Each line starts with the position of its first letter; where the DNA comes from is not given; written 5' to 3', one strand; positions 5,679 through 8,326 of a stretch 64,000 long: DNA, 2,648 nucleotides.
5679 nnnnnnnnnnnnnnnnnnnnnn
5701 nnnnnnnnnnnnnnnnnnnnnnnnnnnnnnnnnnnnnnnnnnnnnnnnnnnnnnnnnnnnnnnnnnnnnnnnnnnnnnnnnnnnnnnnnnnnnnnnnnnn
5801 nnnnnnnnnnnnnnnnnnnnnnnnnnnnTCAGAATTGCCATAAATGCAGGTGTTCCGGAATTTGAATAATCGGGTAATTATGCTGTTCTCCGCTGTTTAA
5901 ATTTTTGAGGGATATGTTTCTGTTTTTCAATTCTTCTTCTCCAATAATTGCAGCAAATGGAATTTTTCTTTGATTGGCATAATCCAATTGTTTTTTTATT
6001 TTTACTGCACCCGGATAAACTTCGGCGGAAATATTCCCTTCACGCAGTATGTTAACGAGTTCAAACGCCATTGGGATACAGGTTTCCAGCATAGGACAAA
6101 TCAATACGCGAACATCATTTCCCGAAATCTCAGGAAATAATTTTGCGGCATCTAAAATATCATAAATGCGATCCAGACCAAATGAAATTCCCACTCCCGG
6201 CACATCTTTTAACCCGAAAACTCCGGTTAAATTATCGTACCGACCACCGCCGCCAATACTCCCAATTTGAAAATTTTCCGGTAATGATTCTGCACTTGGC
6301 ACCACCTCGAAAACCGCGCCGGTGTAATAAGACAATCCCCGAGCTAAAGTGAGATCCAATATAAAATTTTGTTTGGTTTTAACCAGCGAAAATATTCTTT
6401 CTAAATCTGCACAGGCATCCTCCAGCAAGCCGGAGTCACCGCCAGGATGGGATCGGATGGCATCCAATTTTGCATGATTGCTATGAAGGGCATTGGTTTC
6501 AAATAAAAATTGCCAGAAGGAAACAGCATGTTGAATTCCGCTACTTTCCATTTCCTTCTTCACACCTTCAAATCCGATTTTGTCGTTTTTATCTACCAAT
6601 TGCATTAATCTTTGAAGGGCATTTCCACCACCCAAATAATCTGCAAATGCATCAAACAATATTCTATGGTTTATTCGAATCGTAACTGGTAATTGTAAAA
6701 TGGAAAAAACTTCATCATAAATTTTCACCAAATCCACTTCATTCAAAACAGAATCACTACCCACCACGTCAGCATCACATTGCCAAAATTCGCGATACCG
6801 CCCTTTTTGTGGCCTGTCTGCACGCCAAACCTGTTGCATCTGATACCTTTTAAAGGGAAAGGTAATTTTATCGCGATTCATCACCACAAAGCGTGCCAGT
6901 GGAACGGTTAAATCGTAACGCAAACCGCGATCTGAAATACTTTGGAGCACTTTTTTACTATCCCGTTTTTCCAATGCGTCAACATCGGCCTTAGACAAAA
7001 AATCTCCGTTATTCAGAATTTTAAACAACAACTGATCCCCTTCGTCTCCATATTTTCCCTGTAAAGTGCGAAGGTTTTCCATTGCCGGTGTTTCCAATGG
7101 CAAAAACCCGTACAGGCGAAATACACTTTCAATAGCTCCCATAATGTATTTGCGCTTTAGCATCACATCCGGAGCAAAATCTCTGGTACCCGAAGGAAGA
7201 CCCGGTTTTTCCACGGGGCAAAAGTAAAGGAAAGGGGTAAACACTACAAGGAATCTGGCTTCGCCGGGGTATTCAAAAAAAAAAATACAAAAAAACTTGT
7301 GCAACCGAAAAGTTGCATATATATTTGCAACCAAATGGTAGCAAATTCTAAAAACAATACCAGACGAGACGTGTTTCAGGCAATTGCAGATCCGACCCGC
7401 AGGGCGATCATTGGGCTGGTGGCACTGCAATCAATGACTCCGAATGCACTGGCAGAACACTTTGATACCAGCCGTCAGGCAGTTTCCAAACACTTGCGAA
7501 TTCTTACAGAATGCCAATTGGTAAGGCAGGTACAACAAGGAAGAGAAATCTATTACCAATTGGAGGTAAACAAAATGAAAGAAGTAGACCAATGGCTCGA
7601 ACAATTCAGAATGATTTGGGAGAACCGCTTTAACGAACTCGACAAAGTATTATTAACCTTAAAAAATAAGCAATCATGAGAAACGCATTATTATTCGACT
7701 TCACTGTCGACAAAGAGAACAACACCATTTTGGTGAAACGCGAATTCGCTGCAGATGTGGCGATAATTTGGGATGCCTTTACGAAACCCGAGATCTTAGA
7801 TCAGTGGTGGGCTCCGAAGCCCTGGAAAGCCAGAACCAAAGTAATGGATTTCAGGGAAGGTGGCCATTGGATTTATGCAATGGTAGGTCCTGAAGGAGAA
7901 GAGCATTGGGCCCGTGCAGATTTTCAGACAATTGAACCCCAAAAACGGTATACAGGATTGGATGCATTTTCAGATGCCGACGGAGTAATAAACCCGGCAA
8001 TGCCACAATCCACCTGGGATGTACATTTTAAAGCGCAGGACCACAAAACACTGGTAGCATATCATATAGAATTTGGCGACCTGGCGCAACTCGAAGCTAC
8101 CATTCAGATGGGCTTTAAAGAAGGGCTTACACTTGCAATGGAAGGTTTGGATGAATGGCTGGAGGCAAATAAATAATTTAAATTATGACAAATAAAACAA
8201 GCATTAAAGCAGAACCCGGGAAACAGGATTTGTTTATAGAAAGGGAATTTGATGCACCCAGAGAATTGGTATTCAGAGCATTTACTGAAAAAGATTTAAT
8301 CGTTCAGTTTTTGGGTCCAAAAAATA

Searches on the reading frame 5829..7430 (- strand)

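Call 45: search_protein_families(library=pfam, proteins=[window:5829-7430:-], max_evalue=0.00001)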
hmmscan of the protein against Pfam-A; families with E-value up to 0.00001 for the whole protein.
window:5829-7430:- (533 aa): 3 families
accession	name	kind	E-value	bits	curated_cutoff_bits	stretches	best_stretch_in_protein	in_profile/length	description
PF13393.11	tRNA-synt_His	-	3.4e-31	109.1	25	1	169-422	66-308/308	Histidyl-tRNA synthetase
PF03129.25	HGTP_anticodon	-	9.4e-14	51.8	21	1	442-526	2-89/94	Anticodon binding domain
PF00587.30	tRNA-synt_2b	-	1.6e-06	28.7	29.3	0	186-377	31-121/179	tRNA synthetase class II core domain (G, H, P, S and T)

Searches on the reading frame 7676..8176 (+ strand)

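Call 45: search_protein_families(library=pfam, proteins=[window:7676-8176:+], max_evalue=0.00001)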
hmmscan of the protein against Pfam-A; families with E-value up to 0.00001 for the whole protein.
window:7676-8176:+ (166 aa): 1 family
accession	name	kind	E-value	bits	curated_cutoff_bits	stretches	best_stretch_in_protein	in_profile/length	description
PF08327.17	AHSA1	-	3e-17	63.5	22.1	1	26-163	2-125/125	Activator of Hsp90 ATPase homolog 1-like protein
